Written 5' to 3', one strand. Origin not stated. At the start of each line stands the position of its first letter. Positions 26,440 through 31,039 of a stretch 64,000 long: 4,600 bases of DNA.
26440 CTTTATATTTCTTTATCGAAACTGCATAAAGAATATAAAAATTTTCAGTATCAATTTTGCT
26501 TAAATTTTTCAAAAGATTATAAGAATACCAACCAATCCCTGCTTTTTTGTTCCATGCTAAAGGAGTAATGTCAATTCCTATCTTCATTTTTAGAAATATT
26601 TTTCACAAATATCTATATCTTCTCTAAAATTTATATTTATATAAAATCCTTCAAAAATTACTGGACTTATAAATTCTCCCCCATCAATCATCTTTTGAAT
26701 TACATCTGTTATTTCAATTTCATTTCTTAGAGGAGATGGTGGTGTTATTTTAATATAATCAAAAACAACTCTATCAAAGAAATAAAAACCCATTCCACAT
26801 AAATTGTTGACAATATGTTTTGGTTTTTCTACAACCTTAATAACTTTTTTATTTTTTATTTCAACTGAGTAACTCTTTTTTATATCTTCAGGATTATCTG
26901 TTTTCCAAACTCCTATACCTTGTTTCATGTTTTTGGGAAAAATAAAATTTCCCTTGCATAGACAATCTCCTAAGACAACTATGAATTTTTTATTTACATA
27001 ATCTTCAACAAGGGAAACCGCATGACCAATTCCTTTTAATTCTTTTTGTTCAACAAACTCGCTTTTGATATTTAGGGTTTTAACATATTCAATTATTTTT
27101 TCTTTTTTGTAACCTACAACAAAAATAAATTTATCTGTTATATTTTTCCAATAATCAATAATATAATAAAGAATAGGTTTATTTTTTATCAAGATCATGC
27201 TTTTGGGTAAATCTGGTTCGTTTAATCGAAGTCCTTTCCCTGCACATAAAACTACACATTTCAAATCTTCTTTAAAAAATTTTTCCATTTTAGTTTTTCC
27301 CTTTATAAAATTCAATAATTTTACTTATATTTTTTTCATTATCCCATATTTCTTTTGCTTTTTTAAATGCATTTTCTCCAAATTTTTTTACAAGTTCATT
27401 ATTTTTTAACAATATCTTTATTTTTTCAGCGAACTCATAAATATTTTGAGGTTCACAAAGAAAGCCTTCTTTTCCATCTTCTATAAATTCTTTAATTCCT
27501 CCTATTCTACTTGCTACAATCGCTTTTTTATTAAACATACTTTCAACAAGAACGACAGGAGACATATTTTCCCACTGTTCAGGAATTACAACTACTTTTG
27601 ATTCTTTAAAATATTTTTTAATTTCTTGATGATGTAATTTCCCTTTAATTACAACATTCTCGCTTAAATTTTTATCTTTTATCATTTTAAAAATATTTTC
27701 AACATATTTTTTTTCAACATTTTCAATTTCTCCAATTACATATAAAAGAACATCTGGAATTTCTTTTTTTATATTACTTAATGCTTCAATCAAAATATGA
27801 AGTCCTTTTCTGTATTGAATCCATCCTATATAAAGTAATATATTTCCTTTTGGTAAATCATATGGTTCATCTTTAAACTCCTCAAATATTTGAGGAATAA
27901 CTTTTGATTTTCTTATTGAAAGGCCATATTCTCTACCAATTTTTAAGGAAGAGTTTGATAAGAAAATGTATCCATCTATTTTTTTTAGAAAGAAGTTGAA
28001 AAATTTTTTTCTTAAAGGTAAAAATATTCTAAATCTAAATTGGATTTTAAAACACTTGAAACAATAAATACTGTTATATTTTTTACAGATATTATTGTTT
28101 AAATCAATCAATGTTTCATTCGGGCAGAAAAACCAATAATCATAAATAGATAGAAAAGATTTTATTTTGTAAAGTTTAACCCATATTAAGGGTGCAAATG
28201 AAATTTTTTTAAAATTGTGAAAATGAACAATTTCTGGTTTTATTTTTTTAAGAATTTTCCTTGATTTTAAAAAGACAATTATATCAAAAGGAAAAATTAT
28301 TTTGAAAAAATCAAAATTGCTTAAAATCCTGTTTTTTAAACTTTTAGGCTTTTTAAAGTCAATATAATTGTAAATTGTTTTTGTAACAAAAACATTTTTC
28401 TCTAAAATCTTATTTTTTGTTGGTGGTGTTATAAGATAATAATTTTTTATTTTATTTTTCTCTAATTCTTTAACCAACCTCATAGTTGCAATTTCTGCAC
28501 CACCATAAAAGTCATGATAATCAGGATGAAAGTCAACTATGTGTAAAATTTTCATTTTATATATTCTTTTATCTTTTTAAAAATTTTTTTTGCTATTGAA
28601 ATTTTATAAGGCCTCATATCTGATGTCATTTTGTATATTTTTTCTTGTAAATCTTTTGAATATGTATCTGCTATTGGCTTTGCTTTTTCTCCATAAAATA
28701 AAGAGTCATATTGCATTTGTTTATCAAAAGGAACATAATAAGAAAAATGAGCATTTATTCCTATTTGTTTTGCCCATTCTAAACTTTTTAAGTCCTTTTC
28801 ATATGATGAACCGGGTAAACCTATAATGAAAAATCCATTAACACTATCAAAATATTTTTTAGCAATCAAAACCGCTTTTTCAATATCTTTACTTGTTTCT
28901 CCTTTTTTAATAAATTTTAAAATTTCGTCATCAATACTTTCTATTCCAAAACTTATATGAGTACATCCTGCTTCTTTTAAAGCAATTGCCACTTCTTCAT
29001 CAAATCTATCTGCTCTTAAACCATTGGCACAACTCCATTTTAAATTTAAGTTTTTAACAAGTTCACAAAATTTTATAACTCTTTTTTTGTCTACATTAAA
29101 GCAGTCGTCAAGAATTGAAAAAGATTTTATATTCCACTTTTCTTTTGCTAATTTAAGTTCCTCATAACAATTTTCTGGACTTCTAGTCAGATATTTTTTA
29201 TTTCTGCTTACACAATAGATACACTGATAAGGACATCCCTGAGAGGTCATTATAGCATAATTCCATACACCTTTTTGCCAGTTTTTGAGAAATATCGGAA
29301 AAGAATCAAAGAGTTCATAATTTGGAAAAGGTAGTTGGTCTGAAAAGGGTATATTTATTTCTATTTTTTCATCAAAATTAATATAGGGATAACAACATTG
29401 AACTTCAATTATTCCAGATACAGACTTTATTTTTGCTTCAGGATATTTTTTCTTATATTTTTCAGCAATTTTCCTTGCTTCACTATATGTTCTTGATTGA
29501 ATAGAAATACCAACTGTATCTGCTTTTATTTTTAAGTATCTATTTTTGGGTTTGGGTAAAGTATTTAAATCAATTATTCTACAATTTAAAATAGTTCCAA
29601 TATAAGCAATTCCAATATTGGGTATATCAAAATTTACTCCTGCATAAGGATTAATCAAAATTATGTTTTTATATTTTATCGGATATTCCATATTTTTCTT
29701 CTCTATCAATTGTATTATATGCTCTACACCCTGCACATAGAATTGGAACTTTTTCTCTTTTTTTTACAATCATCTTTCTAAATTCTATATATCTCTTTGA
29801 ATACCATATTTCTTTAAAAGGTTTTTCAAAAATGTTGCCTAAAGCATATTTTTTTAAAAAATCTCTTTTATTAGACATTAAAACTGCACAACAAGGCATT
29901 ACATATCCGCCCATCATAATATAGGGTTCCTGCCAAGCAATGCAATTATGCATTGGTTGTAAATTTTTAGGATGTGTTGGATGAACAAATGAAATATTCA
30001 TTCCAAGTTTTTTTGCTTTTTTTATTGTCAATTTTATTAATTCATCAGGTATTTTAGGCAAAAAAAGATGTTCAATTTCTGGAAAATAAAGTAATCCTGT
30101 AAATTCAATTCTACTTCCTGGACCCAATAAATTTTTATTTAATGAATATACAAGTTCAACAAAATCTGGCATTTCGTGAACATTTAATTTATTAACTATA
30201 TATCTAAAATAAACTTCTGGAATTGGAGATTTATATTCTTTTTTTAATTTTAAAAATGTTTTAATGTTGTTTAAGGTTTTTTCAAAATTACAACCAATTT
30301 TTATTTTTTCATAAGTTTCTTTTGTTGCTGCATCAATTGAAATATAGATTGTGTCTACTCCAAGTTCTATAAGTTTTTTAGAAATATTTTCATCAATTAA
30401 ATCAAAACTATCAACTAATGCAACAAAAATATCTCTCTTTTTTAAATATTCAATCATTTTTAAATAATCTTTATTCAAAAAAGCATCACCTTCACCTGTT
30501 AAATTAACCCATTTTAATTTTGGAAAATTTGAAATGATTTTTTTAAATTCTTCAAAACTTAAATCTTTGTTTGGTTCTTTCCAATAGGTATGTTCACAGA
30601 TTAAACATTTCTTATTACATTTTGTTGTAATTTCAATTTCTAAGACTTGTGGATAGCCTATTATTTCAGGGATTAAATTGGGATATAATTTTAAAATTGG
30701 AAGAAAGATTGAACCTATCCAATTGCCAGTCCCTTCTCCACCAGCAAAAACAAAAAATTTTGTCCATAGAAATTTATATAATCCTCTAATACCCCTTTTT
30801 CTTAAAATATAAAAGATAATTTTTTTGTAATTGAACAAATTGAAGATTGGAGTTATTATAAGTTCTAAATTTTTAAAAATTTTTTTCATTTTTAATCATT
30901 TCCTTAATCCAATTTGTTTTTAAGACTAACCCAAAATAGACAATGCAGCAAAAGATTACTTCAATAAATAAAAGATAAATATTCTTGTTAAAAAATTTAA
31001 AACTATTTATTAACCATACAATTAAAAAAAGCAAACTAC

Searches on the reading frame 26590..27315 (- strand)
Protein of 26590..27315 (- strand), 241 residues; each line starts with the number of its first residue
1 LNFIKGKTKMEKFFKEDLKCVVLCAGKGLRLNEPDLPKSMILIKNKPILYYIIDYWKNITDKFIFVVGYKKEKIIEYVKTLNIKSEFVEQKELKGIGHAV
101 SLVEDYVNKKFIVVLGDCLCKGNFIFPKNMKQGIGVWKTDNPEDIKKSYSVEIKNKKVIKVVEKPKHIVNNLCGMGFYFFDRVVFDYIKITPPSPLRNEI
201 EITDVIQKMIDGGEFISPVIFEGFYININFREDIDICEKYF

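Call 9: search_protein_families(library=pfam, max_evalue=0.0001, proteins=[window:26590-27315:-])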
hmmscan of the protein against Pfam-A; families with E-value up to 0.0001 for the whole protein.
window:26590-27315:- (241 aa): 2 families
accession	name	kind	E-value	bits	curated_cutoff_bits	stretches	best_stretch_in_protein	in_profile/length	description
PF00483.29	NTP_transferase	-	1.4e-16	61.3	21.2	1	20-223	2-223/245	Nucleotidyl transferase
PF12804.13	NTP_transf_3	-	1.4e-05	25.7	27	1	20-118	1-96/160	MobA-like NTP transferase domain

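Call 62: search_protein_families(library=ncbifam, max_evalue=1e-10, proteins=[window:26590-27315:-])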
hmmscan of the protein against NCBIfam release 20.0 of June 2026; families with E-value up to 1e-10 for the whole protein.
window:26590-27315:- (241 aa): 13 families
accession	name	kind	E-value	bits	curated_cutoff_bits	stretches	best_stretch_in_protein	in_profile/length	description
TIGR03992.1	Arch_glmU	subfamily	3.2e-39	134.9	292.1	1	19-228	2-214/393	bifunctional sugar-1-phosphate nucleotidylyltransferase/acetyltransferase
NF041313.1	UDPGP_AglF_Halo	equivalog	4.5e-35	121.2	400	1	19-239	2-232/234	UTP--glucose-1-phosphate uridylyltransferase AglF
TIGR01208.1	rmlA_long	equivalog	1e-33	116.7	320.25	1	19-234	1-227/353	glucose-1-phosphate thymidylyltransferase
NF041173.1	Sug_nt_acttase_Thmprot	equivalog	9.1e-22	77.5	600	1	18-228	1-214/405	bifunctional sugar-1-phosphate nucleotidylyltransferase/acetyltransferase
TIGR01099.1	galU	equivalog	1.5e-18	67.3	326.8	1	73-216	82-241/261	UTP--glucose-1-phosphate uridylyltransferase GalU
NF041135.1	IPPtranDIPPsyn_Thcocales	equivalog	2.4e-17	63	580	1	19-209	2-189/419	bifunctional L-myo-inositol-1-phosphate cytidylyltransferase/CDP-L-myo-inositol myo-inositolphosphotransferase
TIGR01173.1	glmU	equivalog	2e-15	56.6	366.85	1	19-219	2-212/452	bifunctional UDP-N-acetylglucosamine diphosphorylase/glucosamine-1-phosphate N-acetyltransferase GlmU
NF049965.1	GlMnHpPGnyltfHddC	equivalog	1.2e-14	54.5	300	1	19-234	2-214/221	D-glycero-D-manno-heptose 1-phosphate guanosyltransferase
NF010939.0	PRK14359.1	equivalog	1.3e-13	50.3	592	1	18-234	3-226/430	bifunctional UDP-N-acetylglucosamine diphosphorylase/glucosamine-1-phosphate N-acetyltransferase GlmU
NF010937.0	PRK14357.1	equivalog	8.7e-12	44.6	658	1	18-118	1-99/448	bifunctional UDP-N-acetylglucosamine diphosphorylase/glucosamine-1-phosphate N-acetyltransferase GlmU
NF010933.0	PRK14353.1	equivalog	2.2e-11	43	505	1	17-118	5-109/453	bifunctional UDP-N-acetylglucosamine diphosphorylase/glucosamine-1-phosphate N-acetyltransferase GlmU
NF010934.1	PRK14354.1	equivalog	3.1e-11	42.5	450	1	20-217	2-210/447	bifunctional UDP-N-acetylglucosamine diphosphorylase/glucosamine-1-phosphate N-acetyltransferase GlmU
TIGR01207.1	rmlA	equivalog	3.2e-11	42.9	360.65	1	19-217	1-211/286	glucose-1-phosphate thymidylyltransferase RfbA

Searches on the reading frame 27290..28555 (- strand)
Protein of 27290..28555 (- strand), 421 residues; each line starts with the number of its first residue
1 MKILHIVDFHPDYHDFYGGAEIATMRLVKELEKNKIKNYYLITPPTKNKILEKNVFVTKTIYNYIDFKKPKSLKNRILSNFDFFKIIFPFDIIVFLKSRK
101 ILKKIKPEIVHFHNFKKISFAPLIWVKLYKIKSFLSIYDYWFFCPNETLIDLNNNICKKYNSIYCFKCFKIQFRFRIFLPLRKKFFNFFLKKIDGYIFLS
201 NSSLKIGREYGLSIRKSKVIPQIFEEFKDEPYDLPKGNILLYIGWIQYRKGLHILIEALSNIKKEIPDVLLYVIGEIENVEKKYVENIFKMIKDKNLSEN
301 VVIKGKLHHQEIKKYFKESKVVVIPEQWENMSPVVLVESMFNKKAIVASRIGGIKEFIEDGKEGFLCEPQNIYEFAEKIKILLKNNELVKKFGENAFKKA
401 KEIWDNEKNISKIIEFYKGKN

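Call 9: search_protein_families(library=pfam, max_evalue=0.0001, proteins=[window:27290-28555:-])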
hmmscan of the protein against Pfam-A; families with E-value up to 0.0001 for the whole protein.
window:27290-28555:- (421 aa): 3 families
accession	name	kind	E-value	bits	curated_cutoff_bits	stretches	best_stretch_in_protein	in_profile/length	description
PF00534.26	Glycos_transf_1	-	1.5e-35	122.7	26.4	1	235-398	13-171/172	Glycosyl transferases group 1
PF13692.12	Glyco_trans_1_4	-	8.3e-27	94.6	27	1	238-385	2-142/142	Glycosyl transferases group 1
PF13439.12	Glyco_transf_4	-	1.2e-09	38.9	28.5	1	17-221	1-163/170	Glycosyltransferase Family 4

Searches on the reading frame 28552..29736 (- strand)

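Call 9: search_protein_families(library=pfam, max_evalue=0.0001, proteins=[window:28552-29736:-])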
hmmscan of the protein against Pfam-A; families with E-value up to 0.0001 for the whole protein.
window:28552-29736:- (394 aa): 1 family
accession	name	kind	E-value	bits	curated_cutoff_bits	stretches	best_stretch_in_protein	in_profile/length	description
PF04055.27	Radical_SAM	-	3.2e-22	79.9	29.5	1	164-320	3-164/166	Radical SAM superfamily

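Call 62: search_protein_families(library=ncbifam, max_evalue=1e-10, proteins=[window:28552-29736:-])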
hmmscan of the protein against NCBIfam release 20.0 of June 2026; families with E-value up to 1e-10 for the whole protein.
window:28552-29736:- (394 aa): 9 families
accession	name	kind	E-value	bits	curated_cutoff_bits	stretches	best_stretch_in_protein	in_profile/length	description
TIGR03471.1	HpnJ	equivalog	1.6e-30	106.5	577.6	1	161-328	199-368/472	hopanoid biosynthesis associated radical SAM protein HpnJ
TIGR04479.1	bcpD_PhpK_rSAM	subfamily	1.3e-23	83.1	600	1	161-313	243-397/504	PhpK family radical SAM P-methyltransferase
NF038361.1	rSAM_Sden_1168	equivalog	1.7e-21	76.4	575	1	133-327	251-453/560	Sden_1168 family B12-binding radical SAM P-methyltransferase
NF050148.1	rSAM_ApyD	equivalog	2.1e-19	69.4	750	1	133-313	180-354/645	RiPP biosynthesis radical SAM protein ApyD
TIGR02026.1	BchE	equivalog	6.4e-15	55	481.35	1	162-337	197-378/497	magnesium-protoporphyrin IX monomethyl ester anaerobic oxidative cyclase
NF033070.1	rSAM_AprD4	equivalog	9.8e-14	51.1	500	1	160-327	197-368/456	AprD4 family radical SAM diol-dehydratase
TIGR04072.2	rSAM_ladder_B12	equivalog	1.5e-13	50.2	360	1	161-325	182-349/443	lipid biosynthesis B12-binding/radical SAM protein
TIGR04385.1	B12_rSAM_cofa1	equivalog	1.8e-13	50.5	450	1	147-314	183-353/438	B12 lower ligand biosynthesis radical SAM protein BzaD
TIGR04014.1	B12_SAM_MJ_0865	equivalog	2.3e-12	46.4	360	1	162-318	163-329/434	methyl-coenzyme M reductase glutamine C-methyltransferase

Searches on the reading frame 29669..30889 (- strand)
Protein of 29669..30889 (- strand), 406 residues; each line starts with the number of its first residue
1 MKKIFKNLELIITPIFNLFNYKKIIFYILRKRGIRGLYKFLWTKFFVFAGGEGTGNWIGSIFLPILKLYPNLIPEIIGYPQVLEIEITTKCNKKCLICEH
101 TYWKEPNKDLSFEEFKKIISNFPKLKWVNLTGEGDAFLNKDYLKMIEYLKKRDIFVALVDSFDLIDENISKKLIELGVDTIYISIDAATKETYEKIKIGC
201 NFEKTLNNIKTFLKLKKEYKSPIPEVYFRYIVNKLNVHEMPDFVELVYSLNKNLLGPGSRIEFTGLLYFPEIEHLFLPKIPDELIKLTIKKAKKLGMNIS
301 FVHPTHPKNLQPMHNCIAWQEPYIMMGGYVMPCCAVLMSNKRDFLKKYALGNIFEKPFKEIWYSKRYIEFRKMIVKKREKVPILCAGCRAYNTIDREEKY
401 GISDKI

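Call 9: search_protein_families(library=pfam, max_evalue=0.0001, proteins=[window:29669-30889:-])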
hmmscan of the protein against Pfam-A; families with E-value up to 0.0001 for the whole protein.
window:29669-30889:- (406 aa): 2 families
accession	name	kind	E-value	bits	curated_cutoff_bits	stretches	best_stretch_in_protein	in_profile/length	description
PF04055.27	Radical_SAM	-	8.6e-16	59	29.5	1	85-246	1-165/166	Radical SAM superfamily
PF13186.11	SPASM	-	3.9e-13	49.9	21.5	1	317-388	3-66/67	Iron-sulfur cluster-binding domain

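Call 62: search_protein_families(library=ncbifam, max_evalue=1e-10, proteins=[window:29669-30889:-])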
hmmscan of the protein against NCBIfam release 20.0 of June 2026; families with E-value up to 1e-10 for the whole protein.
window:29669-30889:- (406 aa): 18 families
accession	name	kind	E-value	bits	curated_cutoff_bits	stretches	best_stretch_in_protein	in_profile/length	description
TIGR04317.1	W_rSAM_matur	equivalog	1.6e-39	136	380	1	82-389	5-314/349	tungsten cofactor oxidoreductase radical SAM maturase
TIGR04311.1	rSAM_Geo_metal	subfamily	2.4e-24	86.1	400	1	79-246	1-173/423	radical SAM/SPASM family putative metalloenzyme maturase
TIGR04546.1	rSAM_ahbC_deAc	equivalog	8.2e-18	64.4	650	1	84-249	42-202/390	12,18-didecarboxysiroheme deacetylase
TIGR04545.1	rSAM_ahbD_hemeb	equivalog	2.7e-16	59.9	500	1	85-249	4-164/339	heme b synthase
NF050035.1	rSAM_WgK_link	exception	2.8e-16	59.5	650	1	78-249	6-173/367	radical SAM/SPASM peptide maturase WgkB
TIGR04054.1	rSAM_NirJ1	equivalog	4.3e-16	58.5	650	1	81-249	36-199/387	putative heme d1 biosynthesis radical SAM protein NirJ1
TIGR04053.2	TIGR04053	equivalog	1.9e-14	53.7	395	1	80-251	7-177/366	TIGR04053 family radical SAM/SPASM domain-containing protein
TIGR02668.1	moaA_archaeal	equivalog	2.7e-14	52.8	325.25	1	83-252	12-178/303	GTP 3',8-cyclase MoaA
NF001199.0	PRK00164.2-1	equivalog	8.4e-14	51.4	231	1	83-247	14-175/308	GTP 3',8-cyclase MoaA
TIGR04340.1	rSAM_ACGX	hypoth_equivalog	7.2e-13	48.5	400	1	85-249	7-171/341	radical SAM/SPASM domain protein, ACGX system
TIGR02109.1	PQQ_syn_pqqE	equivalog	7.8e-13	48.1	381.35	1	76-371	2-290/358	pyrroloquinoline quinone biosynthesis protein PqqE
TIGR04250.1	SCM_rSAM_ScmE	equivalog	2.1e-12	46.6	400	1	80-247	2-165/358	SynChlorMet cassette radical SAM/SPASM protein ScmE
NF033640.1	N_Twi_rSAM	subfamily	2.9e-12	46.4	170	0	80-293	110-334/398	twitch domain-containing radical SAM protein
TIGR03962.1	mycofact_rSAM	equivalog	3.6e-12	46.1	265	1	80-247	11-173/339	mycofactocin radical SAM maturase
TIGR04321.1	spiroSPASM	subfamily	4.2e-12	45.5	250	0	79-245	229-403/510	spiro-SPASM protein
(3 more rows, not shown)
